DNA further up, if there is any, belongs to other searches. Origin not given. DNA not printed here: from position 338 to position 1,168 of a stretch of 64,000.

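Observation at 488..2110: Three tandem 2,4'-dihydroxyacetophenone-dioxygenase-like cupins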

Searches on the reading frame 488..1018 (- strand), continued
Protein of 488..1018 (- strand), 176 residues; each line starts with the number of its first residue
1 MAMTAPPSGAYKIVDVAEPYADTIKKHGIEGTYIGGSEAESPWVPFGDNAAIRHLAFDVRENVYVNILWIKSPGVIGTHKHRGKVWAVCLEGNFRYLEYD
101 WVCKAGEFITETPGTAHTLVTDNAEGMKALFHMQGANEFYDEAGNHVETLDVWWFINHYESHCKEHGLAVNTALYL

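Call 44: search_solved_structures(query=L001:3072-4691:+, max_evalue=1e-10)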
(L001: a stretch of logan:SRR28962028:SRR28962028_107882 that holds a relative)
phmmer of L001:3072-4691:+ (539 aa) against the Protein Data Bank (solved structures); distinct sequences matched with E-value up to 1e-10: 38.
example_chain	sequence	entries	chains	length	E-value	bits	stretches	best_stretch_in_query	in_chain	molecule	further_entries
9ffk_A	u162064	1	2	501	2.3e-293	976.9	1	40-538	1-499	FAD-binding oxidoreductase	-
9fge_A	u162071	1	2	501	1.6e-292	974.1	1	40-538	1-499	FAD-binding oxidoreductase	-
1dii_A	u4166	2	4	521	3.7e-169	566.9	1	27-538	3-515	P-CRESOL METHYLHYDROXYLASE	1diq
1wve_A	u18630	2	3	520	4.3e-169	566.7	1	28-538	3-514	4-cresol dehydrogenase [hydroxylating] flavoprotein subunit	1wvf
8s7w_A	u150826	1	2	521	3.1e-139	468.2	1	31-538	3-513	Oxidoreductase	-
8s7q_A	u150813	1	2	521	4.1e-139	467.8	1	31-538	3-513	Oxidoreductase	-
8s7n_A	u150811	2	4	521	7.8e-139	466.9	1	31-538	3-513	Oxidoreductase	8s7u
8s7r_A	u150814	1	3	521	1e-138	466.4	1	31-538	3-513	Oxidoreductase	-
8s7s_A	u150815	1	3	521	1.7e-138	465.7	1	31-538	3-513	Oxidoreductase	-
8s7p_A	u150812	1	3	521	2.2e-138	465.4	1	31-538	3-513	Oxidoreductase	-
8s7t_A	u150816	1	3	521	2.5e-138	465.2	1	31-538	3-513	Oxidoreductase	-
5fxd_A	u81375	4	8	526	4.5e-118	398.3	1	33-538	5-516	PROBABLE VANILLYL-ALCOHOL OXIDASE | EUGENOL OXIDASE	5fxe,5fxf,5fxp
7ywv_A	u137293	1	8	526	7e-118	397.7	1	33-538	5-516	Probable vanillyl-alcohol oxidase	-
7ywu_A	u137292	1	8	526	1.3e-117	396.8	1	33-538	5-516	Probable vanillyl-alcohol oxidase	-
9h8p_A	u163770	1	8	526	2.5e-117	395.9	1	33-538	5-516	Probable vanillyl-alcohol oxidase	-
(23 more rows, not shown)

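Call 58: search_protein_families(library=ncbifam, proteins=[L001:870-1937:+, L001:1934-2758:+, L001:2755-3075:+, L001:3072-4691:+], max_evalue=0.00001)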
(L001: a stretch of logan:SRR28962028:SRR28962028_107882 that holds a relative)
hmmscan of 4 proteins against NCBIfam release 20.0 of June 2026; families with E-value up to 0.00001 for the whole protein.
L001:870-1937:+ (355 aa): 2 families
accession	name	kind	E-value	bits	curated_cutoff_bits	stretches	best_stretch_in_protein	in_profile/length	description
NF052579.1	BetMthstMoxSdmAMthl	equivalog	9.6e-28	97.1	600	1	22-235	16-231/351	4beta-methylsterol monooxygenase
NF041683.1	ant_diox_AndAb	equivalog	2.7e-06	27.5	150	1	24-86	2-64/100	anthranilate 1,2-dioxygenase ferredoxin subunit AndAb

L001:1934-2758:+ (274 aa): 209 families (the best 25 are shown)
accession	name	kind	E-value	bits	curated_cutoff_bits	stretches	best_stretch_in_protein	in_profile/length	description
NF005559.1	PRK07231.1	subfamily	1.9e-51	174.9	215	1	9-269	2-248/249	glucose 1-dehydrogenase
NF004203.0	PRK05653.2-4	subfamily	9.6e-51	172.6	313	1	8-267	3-255/260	3-oxoacyl-ACP reductase FabG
NF004198.0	PRK05653.1-3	equivalog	1.7e-49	168.5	296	1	10-269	6-247/248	3-oxoacyl-ACP reductase FabG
NF006070.0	PRK08213.1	subfamily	4.7e-46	157.4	279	1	2-268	3-256/259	gluconate 5-dehydrogenase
NF004791.0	PRK06138.1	equivalog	4.4e-45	154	312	1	9-269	3-250/252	SDR family oxidoreductase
NF004774.0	PRK06114.1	equivalog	6.5e-44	150.2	360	1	5-268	10-259/262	SDR family oxidoreductase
NF004522.0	PRK05867.1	equivalog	7.2e-44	150.4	447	1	1-267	1-251/255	SDR family oxidoreductase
NF052558.1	MBtsdlDhBudC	equivalog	8.6e-44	150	270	1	11-269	3-242/250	meso-2,3-butanediol dehydrogenase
NF009468.0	PRK12826.1-4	equivalog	9e-44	150.1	318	1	9-271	5-250/256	SDR family oxidoreductase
NF009093.0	PRK12429.1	subfamily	2.1e-43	148.5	258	1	9-268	3-256/259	3-hydroxybutyrate dehydrogenase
NF004818.0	PRK06172.1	equivalog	4.4e-43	147.4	336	1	9-268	5-250/253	SDR family oxidoreductase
TIGR03971.1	SDR_subfam_1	subfamily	4.5e-43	147.5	300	1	10-269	2-269/271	mycofactocin-coupled SDR family oxidoreductase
NF004713.0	PRK06057.1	equivalog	1.2e-42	146.2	404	1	9-268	7-249/257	3-oxoacyl-ACP reductase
NF009466.0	PRK12826.1-2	subfamily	2.1e-42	145.3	222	1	12-268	4-244/248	3-oxoacyl-ACP reductase FabG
NF005309.0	PRK06841.1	subfamily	3e-42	144.9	286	1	5-267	9-251/255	GolD/DthD family dehydrogenase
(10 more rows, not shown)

L001:2755-3075:+ (106 aa): 2 families
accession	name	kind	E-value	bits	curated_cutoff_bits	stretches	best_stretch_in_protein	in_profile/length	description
NF045773.1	cytochro_C550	exception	1.5e-08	34.6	125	1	25-95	44-117/118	cytochrome c550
NF045774.1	cytochro_C551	exception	7.5e-06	25.9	118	0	26-98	35-110/110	cytochrome c551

L001:3072-4691:+ (539 aa): 4 families
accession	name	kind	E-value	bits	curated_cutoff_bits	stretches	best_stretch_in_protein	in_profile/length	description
TIGR00387.1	glcD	equivalog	5.8e-21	74.8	567.9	1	86-286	2-194/413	glycolate oxidase subunit GlcD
NF008408.0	PRK11230.1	equivalog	2e-16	59.5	897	1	37-330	13-288/499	glycolate oxidase subunit GlcD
NF049975.1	2HglutDHaseYdiJ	equivalog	1.4e-07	29.7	1350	1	78-221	48-192/1018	D-2-hydroxyglutarate dehydrogenase YdiJ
TIGR01678.1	FAD_lactone_ox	subfamily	2.7e-07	29.9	396.8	1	82-169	15-98/438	sugar 1,4-lactone oxidase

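Call 73: predict_structure(alignment_id=A2)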
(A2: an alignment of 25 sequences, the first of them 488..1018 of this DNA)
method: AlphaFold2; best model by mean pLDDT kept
length: 176 residues; sequences in the alignment: 25
mean_pLDDT: 92.5   pTM: 0.83
mean pLDDT of the five models: 92.5, 92.1, 90.1, 88.5, 87.8
residues with pLDDT >= 90: 142; 70-90: 25; 50-70: 6; < 50: 3
segments of 3 or more residues with pLDDT < 50: 1-3
pLDDT, mean of each block of 10 residues (from residue 1): 60 89 89 86 95 96 97 94 96 95 97 93 97 97 96 98 96 92
secondary structure, 60 per line:
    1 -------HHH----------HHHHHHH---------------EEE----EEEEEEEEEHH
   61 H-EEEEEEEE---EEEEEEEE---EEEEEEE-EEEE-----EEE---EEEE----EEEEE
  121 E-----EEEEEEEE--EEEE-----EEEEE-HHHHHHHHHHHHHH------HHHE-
elements in order: H21-27 E43-45 E50-58 E63-70 E74-81 E85-91 E93-96 E102-104 E108-111 E116-121 E127-134 E137-140 E146-150 H152-165

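Call 77: fold_search(model_id=the predicted structure, library=pdb)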
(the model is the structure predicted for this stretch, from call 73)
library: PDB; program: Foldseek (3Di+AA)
matches with E <= 10: 1902; with E <= 0.001: 424
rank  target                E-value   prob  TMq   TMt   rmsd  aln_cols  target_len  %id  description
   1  5bpx                  1.3e-14  1.00  0.74  0.85   2.3       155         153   32  Structure of the 2,4'-dihydroxyacetophenone dioxygenase from Alcaligenes sp. 4HAP. (released 2015-06-10)
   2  4p9g                  2.4e-14  1.00  0.70  0.81   1.9       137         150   34  Structure of the 2,4'-dihydroxyacetophenone dioxygenase from Alcaligenes sp. (released 2014-09-10)
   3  3ebr                  3.8e-13  1.00  0.78  0.86   1.8       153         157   24  Crystal structure of an rmlc-like cupin protein (reut_a0381) from ralstonia eutropha jmp134 at 2.60 A resolution (released 2008-09-09)
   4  3cjx_E                4.4e-11  1.00  0.70  0.76   3.1       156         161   19  Crystal structure of a protein of unknown function with a cupin-like fold (reut_b4571) from ralstonia eutropha jmp134  (released 2008-03-25)
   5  3cjx_C                1.4e-10  1.00  0.70  0.77   2.6       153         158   20  Crystal structure of a protein of unknown function with a cupin-like fold (reut_b4571) from ralstonia eutropha jmp134  (released 2008-03-25)
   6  3cjx_F                2.1e-10  1.00  0.70  0.78   2.8       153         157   20  Crystal structure of a protein of unknown function with a cupin-like fold (reut_b4571) from ralstonia eutropha jmp134  (released 2008-03-25)
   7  3cjx_A                2.3e-10  1.00  0.71  0.77   2.8       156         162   20  Crystal structure of a protein of unknown function with a cupin-like fold (reut_b4571) from ralstonia eutropha jmp134  (released 2008-03-25)
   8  3cjx_D                3.6e-10  1.00  0.70  0.77   2.9       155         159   19  Crystal structure of a protein of unknown function with a cupin-like fold (reut_b4571) from ralstonia eutropha jmp134  (released 2008-03-25)
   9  3cjx_B                1.4e-08  1.00  0.68  0.78   2.6       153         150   18  Crystal structure of a protein of unknown function with a cupin-like fold (reut_b4571) from ralstonia eutropha jmp134  (released 2008-03-25)
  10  3bal_A                2.2e-08  1.00  0.67  0.78   6.3       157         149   15  Crystal Structure of an Acetylacetone Dioxygenase from Acinetobacter johnsonii (released 2007-11-27)
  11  2o1q_A                5.8e-07  1.00  0.63  0.76   2.8       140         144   14  CRYSTAL STRUCTURE OF A PUTATIVE ACETYLACETONE DIOXYGENASE (MPE_A3659) FROM METHYLIBIUM PETROLEIPHILUM PM1 AT 1.50 A RE (released 2007-01-23)
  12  2q1z_MODEL_1_D        1.8e-06  1.00  0.49  0.48   8.6       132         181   18  Crystal Structure of Rhodobacter sphaeroides SigE in complex with the anti-sigma ChrR (released 2007-09-18)
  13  8vni                  2.6e-06  1.00  0.45  0.42   6.1       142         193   18  A ligand-free crystal structure of mercaptosuccinate dioxygenase (released 2026-01-14)
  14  2q1z_MODEL_1_B        3.0e-06  1.00  0.48  0.45   9.1       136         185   17  Crystal Structure of Rhodobacter sphaeroides SigE in complex with the anti-sigma ChrR (released 2007-09-18)
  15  5vg3_B                3.2e-06  1.00  0.42  0.22  14.7       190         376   15  Structure of Oxalate Decarboxylase from Bacillus subtilis at pH 4.6 (released 2017-10-18)
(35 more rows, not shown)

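Call 79: search_dna_similar(query=window:488-1018:-, collection=plasmids, mode=protein, max_rows=25, max_evalue=1e-20)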
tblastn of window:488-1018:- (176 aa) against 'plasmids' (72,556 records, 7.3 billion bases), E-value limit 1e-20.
Records with a match: 62; places in all: 64; records where one place covers at least 80% of the query: 57.
Best place of each record, by identity: 60-80% 5; <60% 57.
By first word of the organism name: Pseudosulfitobacter 44; Paraburkholderia 5; Sphingobium 3; Rhodococcus 3; Novosphingobium 2; Streptomyces 2; Halomonas 1; Skermanella 1; Bradyrhizobium 1.
By predicted mobility (MOB-suite, as given by PLSDB): non-mobilizable 58; mobilizable 3; conjugative 1.
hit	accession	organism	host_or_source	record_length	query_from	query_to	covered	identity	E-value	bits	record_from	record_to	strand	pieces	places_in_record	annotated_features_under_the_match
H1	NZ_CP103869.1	Novosphingobium humi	pure culture,soil biofilm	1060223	3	176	99%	74.7%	2e-89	291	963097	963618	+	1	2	none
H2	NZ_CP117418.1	Novosphingobium humi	Single cell,Soil from military shooting ...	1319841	3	176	99%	74.1%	5e-88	287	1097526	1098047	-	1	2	none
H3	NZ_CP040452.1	Halomonas sp. PA16-9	-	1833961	4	176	98%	71.7%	2e-79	263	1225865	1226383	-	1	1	none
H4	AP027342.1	Sphingobium sp. TomTYG74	-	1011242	2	176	99%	62.9%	2e-71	240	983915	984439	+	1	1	hypothetical protein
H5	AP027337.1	Sphingobium sp. TomTYG72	-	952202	2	176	99%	60.6%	2e-70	237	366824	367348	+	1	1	hypothetical protein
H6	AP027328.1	Sphingobium sp. TomTYG64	-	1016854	2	176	99%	59.4%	2e-68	232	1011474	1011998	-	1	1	hypothetical protein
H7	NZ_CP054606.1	Pseudosulfitobacter pseudonitzschiae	surface sea water,shallow sea, symbosis ...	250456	18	176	90%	55.3%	7e-53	187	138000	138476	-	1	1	2,4'-dihydroxyacetophenone dioxygenase family protein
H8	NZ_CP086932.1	Pseudosulfitobacter pseudonitzschiae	Skeletonema costatum,The surface ...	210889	18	176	90%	55.3%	7e-53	187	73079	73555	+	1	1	2,4'-dihydroxyacetophenone dioxygenase family protein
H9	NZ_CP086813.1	Pseudosulfitobacter pseudonitzschiae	Trieres chinensis,The surface seawater ...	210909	18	176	90%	55.3%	7e-53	187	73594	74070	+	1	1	2,4'-dihydroxyacetophenone dioxygenase family protein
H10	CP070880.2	Pseudosulfitobacter pseudonitzschiae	Skeletonema costatum,The surface ...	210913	18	176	90%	55.3%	7e-53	187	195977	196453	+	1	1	2,4'-dihydroxyacetophenone dioxygenase family protein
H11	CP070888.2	Pseudosulfitobacter pseudonitzschiae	Skeletonema costatum,The surface ...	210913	18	176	90%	55.3%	7e-53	187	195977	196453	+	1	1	2,4'-dihydroxyacetophenone dioxygenase family protein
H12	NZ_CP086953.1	Pseudosulfitobacter pseudonitzschiae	Skeletonema costatum,The surface ...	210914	18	176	90%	55.3%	7e-53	187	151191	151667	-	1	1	2,4'-dihydroxyacetophenone dioxygenase family protein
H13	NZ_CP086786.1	Pseudosulfitobacter pseudonitzschiae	Thalassiosira tenera,The surface ...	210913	18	176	90%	55.3%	7e-53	187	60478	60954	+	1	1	2,4'-dihydroxyacetophenone dioxygenase family protein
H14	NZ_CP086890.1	Pseudosulfitobacter pseudonitzschiae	Skeletonema costatum,The surface ...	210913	18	176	90%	55.3%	7e-53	187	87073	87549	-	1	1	2,4'-dihydroxyacetophenone dioxygenase family protein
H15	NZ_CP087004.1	Pseudosulfitobacter pseudonitzschiae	Skeletonema costatum,The surface ...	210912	18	176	90%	55.3%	7e-53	187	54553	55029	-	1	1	2,4'-dihydroxyacetophenone dioxygenase family protein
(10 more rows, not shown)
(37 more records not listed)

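Call 80: get_annotated_region(hit=H1, flank=8000)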
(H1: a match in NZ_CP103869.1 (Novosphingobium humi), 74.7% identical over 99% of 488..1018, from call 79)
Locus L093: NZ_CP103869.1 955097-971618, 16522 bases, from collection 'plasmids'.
description: Novosphingobium humi strain G5 plasmid unnamed1, complete sequence
organism: Novosphingobium humi (NCBI taxid 2282397)
taxonomy: Bacteria; Pseudomonadota; Alphaproteobacteria; Sphingomonadales; Sphingomonadaceae; Novosphingobium; Novosphingobium humi
host: -; source: pure culture,soil biofilm; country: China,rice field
typing (MOB-suite, as given by PLSDB): non-mobilizable
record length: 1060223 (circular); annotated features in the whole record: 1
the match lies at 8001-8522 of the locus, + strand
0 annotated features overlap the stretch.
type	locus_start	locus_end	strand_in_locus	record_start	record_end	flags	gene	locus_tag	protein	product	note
